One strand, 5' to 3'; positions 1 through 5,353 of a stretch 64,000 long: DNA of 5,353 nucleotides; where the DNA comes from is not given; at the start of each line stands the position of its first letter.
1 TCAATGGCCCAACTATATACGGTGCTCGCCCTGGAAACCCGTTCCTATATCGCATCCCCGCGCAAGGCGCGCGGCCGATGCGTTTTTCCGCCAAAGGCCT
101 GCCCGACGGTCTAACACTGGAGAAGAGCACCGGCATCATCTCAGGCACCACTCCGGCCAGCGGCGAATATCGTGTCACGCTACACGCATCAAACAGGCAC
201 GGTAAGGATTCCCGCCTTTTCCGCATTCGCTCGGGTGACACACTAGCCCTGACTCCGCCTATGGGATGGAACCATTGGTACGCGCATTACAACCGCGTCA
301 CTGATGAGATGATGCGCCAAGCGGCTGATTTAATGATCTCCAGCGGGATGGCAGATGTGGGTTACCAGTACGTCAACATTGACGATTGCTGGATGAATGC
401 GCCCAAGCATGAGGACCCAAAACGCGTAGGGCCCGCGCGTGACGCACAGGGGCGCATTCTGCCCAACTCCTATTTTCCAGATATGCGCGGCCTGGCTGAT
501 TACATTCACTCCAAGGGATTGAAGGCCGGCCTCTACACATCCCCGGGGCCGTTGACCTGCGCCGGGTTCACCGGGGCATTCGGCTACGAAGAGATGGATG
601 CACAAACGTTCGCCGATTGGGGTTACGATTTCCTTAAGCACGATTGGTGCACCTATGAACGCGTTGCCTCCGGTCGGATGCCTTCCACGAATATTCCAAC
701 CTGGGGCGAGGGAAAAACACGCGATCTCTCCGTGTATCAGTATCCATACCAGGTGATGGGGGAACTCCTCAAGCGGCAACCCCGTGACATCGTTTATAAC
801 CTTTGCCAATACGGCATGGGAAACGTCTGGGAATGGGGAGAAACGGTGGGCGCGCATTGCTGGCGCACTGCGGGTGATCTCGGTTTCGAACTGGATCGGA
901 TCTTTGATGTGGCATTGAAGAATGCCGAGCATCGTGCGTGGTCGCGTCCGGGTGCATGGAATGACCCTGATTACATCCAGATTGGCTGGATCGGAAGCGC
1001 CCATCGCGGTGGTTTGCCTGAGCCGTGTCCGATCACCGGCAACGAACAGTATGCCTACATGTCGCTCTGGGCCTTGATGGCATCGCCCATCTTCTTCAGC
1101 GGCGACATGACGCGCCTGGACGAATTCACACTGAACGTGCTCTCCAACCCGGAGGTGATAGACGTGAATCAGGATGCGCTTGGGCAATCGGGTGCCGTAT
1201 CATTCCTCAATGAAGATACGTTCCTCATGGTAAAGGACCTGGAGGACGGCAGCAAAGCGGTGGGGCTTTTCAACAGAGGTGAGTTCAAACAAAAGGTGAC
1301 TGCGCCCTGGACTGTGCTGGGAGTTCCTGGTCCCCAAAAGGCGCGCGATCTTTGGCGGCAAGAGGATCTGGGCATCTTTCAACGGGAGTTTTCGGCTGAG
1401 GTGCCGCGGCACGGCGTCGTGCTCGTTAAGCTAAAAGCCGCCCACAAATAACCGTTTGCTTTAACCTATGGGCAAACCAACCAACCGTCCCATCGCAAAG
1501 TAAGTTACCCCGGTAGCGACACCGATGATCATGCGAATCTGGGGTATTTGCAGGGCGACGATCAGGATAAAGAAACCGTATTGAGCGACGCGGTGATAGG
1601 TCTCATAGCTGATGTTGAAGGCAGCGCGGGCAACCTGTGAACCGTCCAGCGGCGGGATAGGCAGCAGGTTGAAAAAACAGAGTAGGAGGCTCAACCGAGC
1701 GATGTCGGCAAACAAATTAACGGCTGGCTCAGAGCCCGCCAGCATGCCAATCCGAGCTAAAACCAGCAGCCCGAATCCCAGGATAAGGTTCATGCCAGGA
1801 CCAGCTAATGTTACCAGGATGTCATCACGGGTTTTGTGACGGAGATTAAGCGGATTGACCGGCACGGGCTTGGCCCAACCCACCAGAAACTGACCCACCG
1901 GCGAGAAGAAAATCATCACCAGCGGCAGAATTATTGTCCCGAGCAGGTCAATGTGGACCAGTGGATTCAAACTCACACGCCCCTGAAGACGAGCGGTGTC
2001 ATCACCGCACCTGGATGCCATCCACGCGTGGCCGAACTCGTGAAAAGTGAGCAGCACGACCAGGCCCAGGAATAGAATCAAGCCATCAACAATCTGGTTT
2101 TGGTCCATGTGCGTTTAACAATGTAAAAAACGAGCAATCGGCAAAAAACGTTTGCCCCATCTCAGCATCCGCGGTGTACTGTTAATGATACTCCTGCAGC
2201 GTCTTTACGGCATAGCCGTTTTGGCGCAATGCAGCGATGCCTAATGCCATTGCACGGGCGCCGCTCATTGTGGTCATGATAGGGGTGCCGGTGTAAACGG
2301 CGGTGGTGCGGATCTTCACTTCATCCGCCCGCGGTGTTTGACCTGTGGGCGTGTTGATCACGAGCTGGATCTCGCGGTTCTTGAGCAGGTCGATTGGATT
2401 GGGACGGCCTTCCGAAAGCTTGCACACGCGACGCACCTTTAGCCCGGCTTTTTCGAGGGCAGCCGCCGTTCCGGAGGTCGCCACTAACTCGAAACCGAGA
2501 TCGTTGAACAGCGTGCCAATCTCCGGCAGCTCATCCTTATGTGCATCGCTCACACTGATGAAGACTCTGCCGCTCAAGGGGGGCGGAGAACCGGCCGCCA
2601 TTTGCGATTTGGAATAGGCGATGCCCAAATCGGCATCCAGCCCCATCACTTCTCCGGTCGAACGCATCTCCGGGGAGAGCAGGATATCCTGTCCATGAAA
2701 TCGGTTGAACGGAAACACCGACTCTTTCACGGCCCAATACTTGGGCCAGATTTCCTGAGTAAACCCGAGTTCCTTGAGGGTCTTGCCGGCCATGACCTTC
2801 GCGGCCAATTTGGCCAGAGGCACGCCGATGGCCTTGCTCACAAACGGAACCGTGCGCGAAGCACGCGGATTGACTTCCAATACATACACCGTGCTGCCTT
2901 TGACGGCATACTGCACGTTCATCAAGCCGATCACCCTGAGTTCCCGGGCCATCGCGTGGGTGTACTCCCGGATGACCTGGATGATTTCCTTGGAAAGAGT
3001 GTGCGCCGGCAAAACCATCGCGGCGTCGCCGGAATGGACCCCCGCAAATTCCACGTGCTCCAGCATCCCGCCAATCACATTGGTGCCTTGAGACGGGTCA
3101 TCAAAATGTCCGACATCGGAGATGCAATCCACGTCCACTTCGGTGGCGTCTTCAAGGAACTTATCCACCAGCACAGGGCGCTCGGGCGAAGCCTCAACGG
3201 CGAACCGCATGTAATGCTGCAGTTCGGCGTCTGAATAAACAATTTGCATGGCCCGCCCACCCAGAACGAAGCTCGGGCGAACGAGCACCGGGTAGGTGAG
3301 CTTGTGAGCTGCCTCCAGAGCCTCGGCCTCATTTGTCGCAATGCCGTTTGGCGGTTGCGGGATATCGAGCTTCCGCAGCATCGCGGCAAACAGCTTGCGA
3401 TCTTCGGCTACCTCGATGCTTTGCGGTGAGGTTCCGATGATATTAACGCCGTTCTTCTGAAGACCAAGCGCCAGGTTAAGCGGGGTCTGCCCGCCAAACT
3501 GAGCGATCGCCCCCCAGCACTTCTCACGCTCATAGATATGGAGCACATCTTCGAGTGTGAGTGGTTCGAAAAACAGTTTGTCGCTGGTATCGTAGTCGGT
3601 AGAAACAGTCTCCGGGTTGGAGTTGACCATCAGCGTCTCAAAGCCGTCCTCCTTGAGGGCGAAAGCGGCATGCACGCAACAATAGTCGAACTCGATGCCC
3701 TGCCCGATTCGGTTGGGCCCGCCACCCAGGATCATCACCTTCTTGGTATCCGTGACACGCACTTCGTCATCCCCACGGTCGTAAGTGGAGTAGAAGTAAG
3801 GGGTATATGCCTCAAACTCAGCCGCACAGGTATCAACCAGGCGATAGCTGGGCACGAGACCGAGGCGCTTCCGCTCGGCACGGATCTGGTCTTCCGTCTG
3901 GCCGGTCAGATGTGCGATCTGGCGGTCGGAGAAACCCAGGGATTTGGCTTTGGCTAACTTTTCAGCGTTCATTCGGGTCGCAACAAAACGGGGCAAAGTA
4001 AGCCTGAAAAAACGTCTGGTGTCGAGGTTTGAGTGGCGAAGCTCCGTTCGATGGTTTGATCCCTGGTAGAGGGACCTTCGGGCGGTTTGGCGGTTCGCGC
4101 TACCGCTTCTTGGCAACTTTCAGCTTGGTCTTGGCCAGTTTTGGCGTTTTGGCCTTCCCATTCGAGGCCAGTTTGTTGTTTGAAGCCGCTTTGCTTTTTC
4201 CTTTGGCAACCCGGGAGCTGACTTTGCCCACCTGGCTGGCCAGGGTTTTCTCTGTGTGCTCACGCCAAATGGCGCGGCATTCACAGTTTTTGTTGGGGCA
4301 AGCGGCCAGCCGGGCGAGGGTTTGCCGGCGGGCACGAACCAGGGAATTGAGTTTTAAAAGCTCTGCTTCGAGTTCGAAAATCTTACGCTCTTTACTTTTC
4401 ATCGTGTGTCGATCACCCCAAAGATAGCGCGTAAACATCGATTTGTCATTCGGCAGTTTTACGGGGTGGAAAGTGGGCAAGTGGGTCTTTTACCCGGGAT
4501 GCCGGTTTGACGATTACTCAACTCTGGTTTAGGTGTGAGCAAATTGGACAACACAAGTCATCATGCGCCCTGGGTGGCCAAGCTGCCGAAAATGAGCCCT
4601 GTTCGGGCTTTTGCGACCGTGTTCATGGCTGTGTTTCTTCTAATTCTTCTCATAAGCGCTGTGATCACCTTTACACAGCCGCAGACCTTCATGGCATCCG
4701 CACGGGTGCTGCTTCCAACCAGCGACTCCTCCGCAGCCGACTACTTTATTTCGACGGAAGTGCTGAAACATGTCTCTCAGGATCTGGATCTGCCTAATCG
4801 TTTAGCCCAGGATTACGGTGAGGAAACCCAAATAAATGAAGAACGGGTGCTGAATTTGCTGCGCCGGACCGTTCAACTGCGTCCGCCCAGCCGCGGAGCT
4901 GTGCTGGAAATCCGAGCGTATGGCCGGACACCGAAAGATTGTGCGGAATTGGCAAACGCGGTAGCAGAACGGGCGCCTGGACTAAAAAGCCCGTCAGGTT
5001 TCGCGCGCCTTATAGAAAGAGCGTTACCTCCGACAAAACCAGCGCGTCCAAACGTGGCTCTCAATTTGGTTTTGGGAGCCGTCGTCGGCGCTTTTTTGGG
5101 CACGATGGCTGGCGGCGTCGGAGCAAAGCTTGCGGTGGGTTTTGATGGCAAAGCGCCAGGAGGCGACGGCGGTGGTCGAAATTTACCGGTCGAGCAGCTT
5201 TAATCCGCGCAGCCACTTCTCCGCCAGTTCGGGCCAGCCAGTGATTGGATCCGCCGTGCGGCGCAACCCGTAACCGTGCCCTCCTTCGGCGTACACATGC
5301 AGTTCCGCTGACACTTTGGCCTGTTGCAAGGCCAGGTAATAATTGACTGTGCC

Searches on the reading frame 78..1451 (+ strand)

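Call 7: search_protein_families(library=pfam, proteins=[window:78-1451:+], max_evalue=0.001)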
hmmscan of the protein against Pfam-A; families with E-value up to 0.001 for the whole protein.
window:78-1451:+ (457 aa): 3 families
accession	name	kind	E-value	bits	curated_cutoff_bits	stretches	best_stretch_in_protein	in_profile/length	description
PF16499.11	Melibiase_2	-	3.1e-45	155.1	23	2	59-195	1-138/284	Alpha galactosidase A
PF17801.7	Melibiase_C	-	1.2e-16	61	22.9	1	384-452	7-71/71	Alpha galactosidase C-terminal beta sandwich domain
PF05345.18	He_PIG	-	6.8e-09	36.5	24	1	5-51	43-94/96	Putative Ig domain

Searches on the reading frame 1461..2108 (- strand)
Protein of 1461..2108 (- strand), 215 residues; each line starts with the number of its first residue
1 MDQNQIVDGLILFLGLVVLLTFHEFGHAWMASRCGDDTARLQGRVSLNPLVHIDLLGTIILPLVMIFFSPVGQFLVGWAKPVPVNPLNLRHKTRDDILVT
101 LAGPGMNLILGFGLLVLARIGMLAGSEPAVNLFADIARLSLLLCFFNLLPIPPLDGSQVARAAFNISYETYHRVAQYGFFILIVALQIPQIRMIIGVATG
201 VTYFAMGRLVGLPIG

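Call 7: search_protein_families(library=pfam, proteins=[window:1461-2108:-], max_evalue=0.001)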
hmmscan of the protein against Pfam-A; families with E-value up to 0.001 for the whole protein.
window:1461-2108:- (215 aa): 1 family
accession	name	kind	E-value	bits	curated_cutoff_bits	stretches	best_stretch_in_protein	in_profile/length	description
PF02163.28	Peptidase_M50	-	3.3e-17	63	27.2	2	124-184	155-219/221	Peptidase family M50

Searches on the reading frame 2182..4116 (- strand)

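Call 7: search_protein_families(library=pfam, proteins=[window:2182-4116:-], max_evalue=0.001)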
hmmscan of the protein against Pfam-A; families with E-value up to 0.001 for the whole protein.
window:2182-4116:- (644 aa): 8 families
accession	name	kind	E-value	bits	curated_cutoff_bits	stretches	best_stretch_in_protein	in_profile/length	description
PF25596.1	CPSase_L_D1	-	1.1e-47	161.1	27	1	124-235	2-117/118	Carbamoyl phosphate synthase preATP-grasp domain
PF02786.22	CPSase_L_D2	-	6.9e-37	127.4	19.8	1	239-449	1-210/211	Carbamoyl-phosphate synthase L chain, ATP binding domain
PF02142.27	MGS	-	1.4e-17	64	24.1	1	535-615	7-94/94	MGS-like domain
PF15632.11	ATPgrasp_Ter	-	2.1e-07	31.2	29.1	1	382-445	49-111/131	ATP-grasp in the biosynthetic pathway with Ter operon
PF02222.28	ATP-grasp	-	2.9e-07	30.7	27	1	246-419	2-163/179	ATP-grasp domain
PF07478.18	Dala_Dala_lig_C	-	3.8e-06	27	24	1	266-417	28-174/204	D-ala D-ala ligase C-terminus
PF02787.25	CPSase_L_D3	-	0.00014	22.2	26.6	1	48-71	57-80/80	Carbamoyl-phosphate synthetase large chain, oligomerisation domain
PF02655.19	ATP-grasp_3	-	0.00052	20.6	23.2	1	238-419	2-157/160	ATP-grasp domain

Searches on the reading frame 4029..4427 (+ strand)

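Call 9: search_protein_families(library=pfam, proteins=[window:4029-4427:+], max_evalue=10)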
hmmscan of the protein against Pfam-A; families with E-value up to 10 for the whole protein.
window:4029-4427:+ (132 aa): 1 family
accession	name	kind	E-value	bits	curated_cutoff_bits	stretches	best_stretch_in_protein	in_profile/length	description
PF13733.12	Glyco_transf_7N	-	0.089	12.9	27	1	51-109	47-103/134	N-terminal region of glycosyl transferase group 7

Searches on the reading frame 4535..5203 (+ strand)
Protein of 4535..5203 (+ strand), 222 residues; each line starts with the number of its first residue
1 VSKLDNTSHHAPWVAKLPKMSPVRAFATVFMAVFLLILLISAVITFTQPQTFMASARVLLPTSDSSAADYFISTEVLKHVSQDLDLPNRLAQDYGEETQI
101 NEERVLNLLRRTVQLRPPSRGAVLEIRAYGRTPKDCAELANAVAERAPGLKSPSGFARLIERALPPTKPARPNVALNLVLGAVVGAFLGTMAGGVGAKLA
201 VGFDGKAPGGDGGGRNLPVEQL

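Call 7: search_protein_families(library=pfam, proteins=[window:4535-5203:+], max_evalue=0.001)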
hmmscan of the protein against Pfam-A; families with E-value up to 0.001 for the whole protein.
window:4535-5203:+ (222 aa): 2 families
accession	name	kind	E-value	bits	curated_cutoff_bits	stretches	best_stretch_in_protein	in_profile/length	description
PF13807.11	GNVR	-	0.00018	21.8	27.7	1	151-191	35-75/82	G-rich domain on putative tyrosine kinase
PF02706.20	Wzz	-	0.00066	20.4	25.5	0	29-67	18-56/91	Chain length determinant protein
